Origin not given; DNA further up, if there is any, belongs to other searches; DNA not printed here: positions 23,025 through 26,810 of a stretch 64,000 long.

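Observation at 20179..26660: Translationally coupled operon of three lipoproteins combining CXXCH heme motifs, a P-domain and a ThuA domain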

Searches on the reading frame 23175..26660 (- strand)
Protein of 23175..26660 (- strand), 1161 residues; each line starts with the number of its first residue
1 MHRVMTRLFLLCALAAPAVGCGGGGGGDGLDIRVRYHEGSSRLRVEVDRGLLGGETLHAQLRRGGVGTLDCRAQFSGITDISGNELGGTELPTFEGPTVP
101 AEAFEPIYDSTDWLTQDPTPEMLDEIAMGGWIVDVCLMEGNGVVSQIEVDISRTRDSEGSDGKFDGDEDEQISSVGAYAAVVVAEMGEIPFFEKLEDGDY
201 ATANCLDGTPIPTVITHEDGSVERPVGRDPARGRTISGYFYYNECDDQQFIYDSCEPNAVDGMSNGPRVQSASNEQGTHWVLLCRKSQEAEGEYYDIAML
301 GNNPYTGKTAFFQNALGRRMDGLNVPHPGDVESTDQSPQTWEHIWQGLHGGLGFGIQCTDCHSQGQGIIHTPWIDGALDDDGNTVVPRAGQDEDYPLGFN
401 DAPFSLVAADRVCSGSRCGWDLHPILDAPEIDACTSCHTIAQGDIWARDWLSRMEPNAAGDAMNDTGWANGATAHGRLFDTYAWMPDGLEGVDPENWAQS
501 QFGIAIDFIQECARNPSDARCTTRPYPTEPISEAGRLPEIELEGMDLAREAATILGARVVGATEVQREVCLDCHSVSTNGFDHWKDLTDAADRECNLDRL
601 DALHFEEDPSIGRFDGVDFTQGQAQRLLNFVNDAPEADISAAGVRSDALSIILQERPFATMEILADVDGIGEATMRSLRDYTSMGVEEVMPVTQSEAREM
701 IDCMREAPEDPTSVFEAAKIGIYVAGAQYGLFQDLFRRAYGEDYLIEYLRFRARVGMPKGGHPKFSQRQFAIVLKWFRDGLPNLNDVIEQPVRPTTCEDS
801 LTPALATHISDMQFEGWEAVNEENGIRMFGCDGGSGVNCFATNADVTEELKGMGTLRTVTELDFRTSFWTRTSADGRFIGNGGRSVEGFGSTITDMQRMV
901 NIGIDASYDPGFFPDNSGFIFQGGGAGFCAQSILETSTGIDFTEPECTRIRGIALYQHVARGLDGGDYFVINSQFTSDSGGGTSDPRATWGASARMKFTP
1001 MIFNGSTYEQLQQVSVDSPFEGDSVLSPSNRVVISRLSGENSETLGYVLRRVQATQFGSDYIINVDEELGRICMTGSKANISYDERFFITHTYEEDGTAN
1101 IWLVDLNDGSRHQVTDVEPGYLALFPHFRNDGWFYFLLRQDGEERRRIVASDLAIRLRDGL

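Call 3: search_protein_families(library=pfam, proteins=[window:23175-26660:-], max_evalue=0.1)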
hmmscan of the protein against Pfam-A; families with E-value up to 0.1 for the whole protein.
window:23175-26660:- (1161 aa): 1 family
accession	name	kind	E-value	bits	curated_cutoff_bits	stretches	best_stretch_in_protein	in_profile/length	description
PF22113.1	Mtrc-MtrF_II-IV_dom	-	0.1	12.6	30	0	425-442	114-131/176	Outer membrane cytochrome MtrC/MtrF-like, domains II/IV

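Call 4: search_protein_families(library=ncbifam, proteins=[window:23175-26660:-], max_evalue=0.1)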
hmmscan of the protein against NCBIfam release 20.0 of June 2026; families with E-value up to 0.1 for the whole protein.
window:23175-26660:- (1161 aa): 1 family
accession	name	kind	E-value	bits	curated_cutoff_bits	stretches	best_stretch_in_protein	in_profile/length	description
TIGR03507.1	decahem_SO1788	subfamily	0.097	11.1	209.3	0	357-459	578-638/672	OmcA/MtrC family decaheme c-type cytochrome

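Call 5: find_homologous_proteins(query=window:23175-26660:-)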
Query window:23175-26660:- (1161 aa): 155 proteins with E <= 0.001 among 8000 candidates; the best 120 are listed.
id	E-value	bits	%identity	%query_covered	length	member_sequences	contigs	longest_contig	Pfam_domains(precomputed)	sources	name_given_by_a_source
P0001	0.0e+0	2523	92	100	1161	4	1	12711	-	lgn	-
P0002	0.0e+0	1800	67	98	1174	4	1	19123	-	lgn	-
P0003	0.0e+0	1578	60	100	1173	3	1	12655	-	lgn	-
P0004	0.0e+0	1401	56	52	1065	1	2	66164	-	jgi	-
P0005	0.0e+0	1183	62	40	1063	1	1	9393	-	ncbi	-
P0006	0.0e+0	1179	61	39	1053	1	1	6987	-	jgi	jgi:hypothetical protein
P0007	0.0e+0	1175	53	45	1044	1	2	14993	-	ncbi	-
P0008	0.0e+0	1169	59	40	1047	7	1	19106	-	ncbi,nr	ncbi:MAG: hypothetical protein IT370_19310 [Deltaproteobacteria bacterium]|nr:hypothetical protein [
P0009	0.0e+0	1143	61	40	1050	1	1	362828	-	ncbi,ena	-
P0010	0.0e+0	1140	47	49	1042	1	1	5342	-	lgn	-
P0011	0.0e+0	1138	58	40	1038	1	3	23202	-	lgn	-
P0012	0.0e+0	1134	57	40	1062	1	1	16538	-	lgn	-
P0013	0.0e+0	1132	59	39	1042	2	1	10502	-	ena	-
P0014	0.0e+0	1132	56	40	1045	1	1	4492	-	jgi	jgi:hypothetical protein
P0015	0.0e+0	1131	57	42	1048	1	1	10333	-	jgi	-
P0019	0.0e+0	1121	49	99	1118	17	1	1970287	PF12836.14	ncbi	ncbi:MAG: hypothetical protein SangKO_060700 [Sandaracinaceae bacterium]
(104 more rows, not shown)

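Call 7: search_solved_structures(query=window:23175-26660:-, max_evalue=1)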
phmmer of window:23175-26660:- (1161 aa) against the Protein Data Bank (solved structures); distinct sequences matched with E-value up to 1: 1.
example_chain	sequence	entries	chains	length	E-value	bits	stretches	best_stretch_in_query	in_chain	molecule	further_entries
2duy_A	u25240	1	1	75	0.17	13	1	632-682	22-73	Competence protein ComEA-related protein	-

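Call 9: find_encoding_contigs(protein=P0019, flank=10000, max_places=2)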
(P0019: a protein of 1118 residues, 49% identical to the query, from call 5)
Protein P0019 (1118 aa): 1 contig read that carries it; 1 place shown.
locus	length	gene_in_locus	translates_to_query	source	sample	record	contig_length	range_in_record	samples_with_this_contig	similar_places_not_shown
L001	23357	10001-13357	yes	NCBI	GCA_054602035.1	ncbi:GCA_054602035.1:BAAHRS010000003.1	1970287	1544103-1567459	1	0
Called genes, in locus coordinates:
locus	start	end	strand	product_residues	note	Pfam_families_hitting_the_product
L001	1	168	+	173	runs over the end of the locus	PF05523:FdtA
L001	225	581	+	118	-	PF00072:Response_reg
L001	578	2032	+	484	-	PF00154:RecA_N (faint), PF03796:DnaB_C (faint), PF06745:ATPase, PF13481:AAA_25, PF23442:DUF7125, PF06745:ATPase, PF13481:AAA_25, PF23442:DUF7125 (weak), +8 more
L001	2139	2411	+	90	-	-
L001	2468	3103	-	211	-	-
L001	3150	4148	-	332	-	PF02574:S-methyl_trans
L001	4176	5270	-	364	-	PF01041:DegT_DnrJ_EryC1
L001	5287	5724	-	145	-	PF10604:Polyketide_cyc2, PF03364:Polyketide_cyc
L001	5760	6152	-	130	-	PF00903:Glyoxalase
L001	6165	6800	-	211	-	PF00849:PseudoU_synth_2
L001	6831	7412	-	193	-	-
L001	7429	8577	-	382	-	-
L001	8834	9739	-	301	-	-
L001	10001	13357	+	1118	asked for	PF12836:HHH_3 (weak)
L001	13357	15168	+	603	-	PF00034:Cytochrom_C (faint), PF13442:Cytochrome_CBB3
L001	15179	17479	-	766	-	PF00271:Helicase_C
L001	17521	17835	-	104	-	-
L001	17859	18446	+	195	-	-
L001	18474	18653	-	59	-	-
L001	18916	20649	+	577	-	PF13623:SurA_N_2, PF13624:SurA_N_3, PF13145:Rotamase_2 (weak), PF13616:Rotamase_3, PF00639:Rotamase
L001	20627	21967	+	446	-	PF00675:Peptidase_M16, PF05193:Peptidase_M16_C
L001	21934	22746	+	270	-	-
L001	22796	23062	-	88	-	PF07238:PilZ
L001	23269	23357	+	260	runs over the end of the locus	-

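Call 31: predict_structure(alignment_id=A3)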
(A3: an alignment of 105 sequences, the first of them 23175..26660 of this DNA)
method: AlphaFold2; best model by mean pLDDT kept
length: 1161 residues; sequences in the alignment: 105
mean_pLDDT: 88.5   pTM: 0.75
mean pLDDT of the five models: 88.5, 88.4, 86.4, 86.2, 86.2
residues with pLDDT >= 90: 733; 70-90: 346; 50-70: 55; < 50: 27
segments of 3 or more residues with pLDDT < 50: 1-27
pLDDT, mean of each block of 10 residues (from residue 1): 38 39 46 93 95 96 92 96 95 97 87 83 87 96 93 89 78 94 95 95 97 93 92 91 93 91 94 91 95 96 90 92 97 88 92 90 78 90 82 65 86 87 90 79 90 93 93 92 75 87 93 96 84 69 96 91 71 88 94 94 77 92 89 93 91 94 94 93 77 93 91 86 88 90 83 78 76 96 94 93 97 95 93 85 95 95 81 95 83 94 85 92 79 94 82 76 87 85 90 92 76 91 95 96 94 88 95 96 98 95 98 96 96 95 87 95 72
secondary structure, 60 per line:
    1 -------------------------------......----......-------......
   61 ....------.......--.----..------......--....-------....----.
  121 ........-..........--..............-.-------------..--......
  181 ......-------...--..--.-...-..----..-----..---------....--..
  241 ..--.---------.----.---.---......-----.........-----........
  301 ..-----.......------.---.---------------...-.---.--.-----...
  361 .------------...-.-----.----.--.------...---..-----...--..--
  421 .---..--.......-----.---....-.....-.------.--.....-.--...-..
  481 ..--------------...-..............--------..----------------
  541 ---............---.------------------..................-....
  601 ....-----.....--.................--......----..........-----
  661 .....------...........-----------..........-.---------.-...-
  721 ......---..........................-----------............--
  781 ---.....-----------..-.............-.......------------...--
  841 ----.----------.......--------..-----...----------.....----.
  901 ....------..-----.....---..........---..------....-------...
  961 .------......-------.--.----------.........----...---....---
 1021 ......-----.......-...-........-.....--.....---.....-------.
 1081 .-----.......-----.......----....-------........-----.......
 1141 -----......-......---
elements in order (helices of 4 or more, strands of 3 or more residues): E32-37 E42-47 E55-64 H71-77 E93-98 H101-104 H112-115 H120-128 E130-139 E142-150 H151-155 H175-186 E194-196 E233-236 E239-242 E268-273 E279-287 E293-302 E308-314 H358-361 E412-414 H429-435 H445-448 H450-454 H466-470 H479-482 H501-514 H544-555 H578-595 H597-604 E610-614 E617-620 H621-633 H636-641 H646-655 H661-665 H672-682 H694-703 H721-726 H730-755 H767-778 H784-787 H803-815 H817-823 E856-862 E878-880 E891-895 E900-904 E918-922 E926-930 H931-935 E947-950 E958-961 E968-973 E995-1003 E1008-1010 E1014-1017 E1021-1026 E1032-1038 E1044-1051 E1053-1057 E1060-1064 E1068-1072 E1087-1093 E1099-1105 E1110-1113 E1121-1128 E1134-1140 E1146-1151 H1153-1158

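Call 35: search_protein_families(library=pfam, alignment_id=A1, max_evalue=0.01)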
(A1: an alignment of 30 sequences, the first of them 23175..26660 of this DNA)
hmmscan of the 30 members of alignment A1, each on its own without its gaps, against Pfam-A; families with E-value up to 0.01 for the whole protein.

A. member 1, window:23175-26660:- (1161 aa): 0 families

B. families by the number of members that match (of 30 scanned): 5 families
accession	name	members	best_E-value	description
PF04151.21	PPC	5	6.3e-10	Bacterial pre-peptidase C-terminal domain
PF12836.13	HHH_3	3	1.9e-06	Helix-hairpin-helix motif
PF00932.25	LTD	1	1e-08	Lamin Tail Domain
PF00633.29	HHH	1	0.0058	Helix-hairpin-helix motif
PF22113.1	Mtrc-MtrF_II-IV_dom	1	0.009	Outer membrane cytochrome MtrC/MtrF-like, domains II/IV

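Call 53: fold_search(model_id=the predicted structure, library=pdb)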
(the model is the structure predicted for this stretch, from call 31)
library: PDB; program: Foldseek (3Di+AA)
matches with E <= 10: 1224; with E <= 0.001: 253
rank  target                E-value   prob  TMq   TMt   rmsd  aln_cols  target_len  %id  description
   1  6e29_C                2.0e-06  1.00  0.16  0.48   9.6       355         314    8  Crystal structure of Myceliophteria_thermophila Cps50 (Swd1) beta-propeller domain (released 2018-07-25)
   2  8ir1_N                2.1e-06  1.00  0.14  0.29  13.3       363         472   11  human nuclear pre-60S ribosomal particle - State A (released 2023-08-09)
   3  7mx5_B                2.5e-06  1.00  0.13  0.34   8.9       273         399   12  Crystal structure of TolB from Acinetobacter baumannii (released 2021-05-26)
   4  7mx5_A                2.8e-06  1.00  0.13  0.33   9.2       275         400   12  Crystal structure of TolB from Acinetobacter baumannii (released 2021-05-26)
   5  8wcb_B                2.8e-06  1.00  0.15  0.45  12.4       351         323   10  Cryo-EM structure of the CHA-bound mTAAR1-Gq complex (released 2023-12-27)
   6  7mq8_LS               3.7e-06  1.00  0.16  0.35   7.9       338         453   12  Cryo-EM structure of the human SSU processome, state pre-A1 (released 2021-09-22)
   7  7mqa_LQ               3.9e-06  1.00  0.15  0.20   8.7       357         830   11  Cryo-EM structure of the human SSU processome, state post-A1 (released 2021-09-22)
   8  3ow8_B                6.4e-06  1.00  0.15  0.47   6.4       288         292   11  Crystal Structure of the WD repeat-containing protein 61 (released 2010-09-29)
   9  1j2e_A                6.8e-06  1.00  0.14  0.20  11.3       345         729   10  Crystal structure of Human Dipeptidyl peptidase IV (released 2003-12-30)
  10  7mq8_LQ               7.5e-06  1.00  0.15  0.20   9.4       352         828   11  Cryo-EM structure of the human SSU processome, state pre-A1 (released 2021-09-22)
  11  3ow8_A                9.6e-06  1.00  0.15  0.49   6.1       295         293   11  Crystal Structure of the WD repeat-containing protein 61 (released 2010-09-29)
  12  9dta_A                1.1e-05  1.00  0.16  0.46  12.3       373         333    6  Crystal structure of the WDR domain of WDR91 in complex with DR3448 (released 2024-10-16)
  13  2onc_A                1.1e-05  1.00  0.14  0.20  10.7       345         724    9  Crystal structure of human DPP-4 (released 2008-03-04)
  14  4g1f_B                1.3e-05  1.00  0.13  0.19  12.8       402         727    9  Crystal Structure of human Dipeptidyl Peptidase IV in complex with a pyridopyrimidinedione analogue (released 2013-02-27)
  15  3jcm_B                1.4e-05  1.00  0.12  0.25  14.1       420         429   10  Cryo-EM structure of the spliceosomal U4/U6.U5 tri-snRNP (released 2016-02-24)
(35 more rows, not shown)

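Call 58: search_solved_structures(query=A3, max_evalue=10)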
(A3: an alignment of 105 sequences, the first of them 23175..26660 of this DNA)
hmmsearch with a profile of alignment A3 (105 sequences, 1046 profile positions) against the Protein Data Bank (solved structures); distinct sequences matched with E-value up to 10: 1.
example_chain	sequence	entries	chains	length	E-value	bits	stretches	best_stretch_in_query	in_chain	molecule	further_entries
9e9c_q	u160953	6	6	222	1.4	9.9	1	534-585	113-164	Large ribosomal subunit protein mL64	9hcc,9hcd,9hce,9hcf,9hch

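Call 63: search_protein_families(library=pfam, proteins=[L001:8834-9739:-, L001:7429-8577:-], max_evalue=0.01)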
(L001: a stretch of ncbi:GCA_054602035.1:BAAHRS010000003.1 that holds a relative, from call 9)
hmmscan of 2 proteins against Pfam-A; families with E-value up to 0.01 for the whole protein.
L001:8834-9739:- (301 aa): 0 families

L001:7429-8577:- (382 aa): 1 family
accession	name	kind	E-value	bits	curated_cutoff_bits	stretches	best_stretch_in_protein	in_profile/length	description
PF02415.23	Chlam_PMP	-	0.0019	18.7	20.6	0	277-307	2-18/19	Chlamydia polymorphic membrane protein (Chlamydia_PMP) repeat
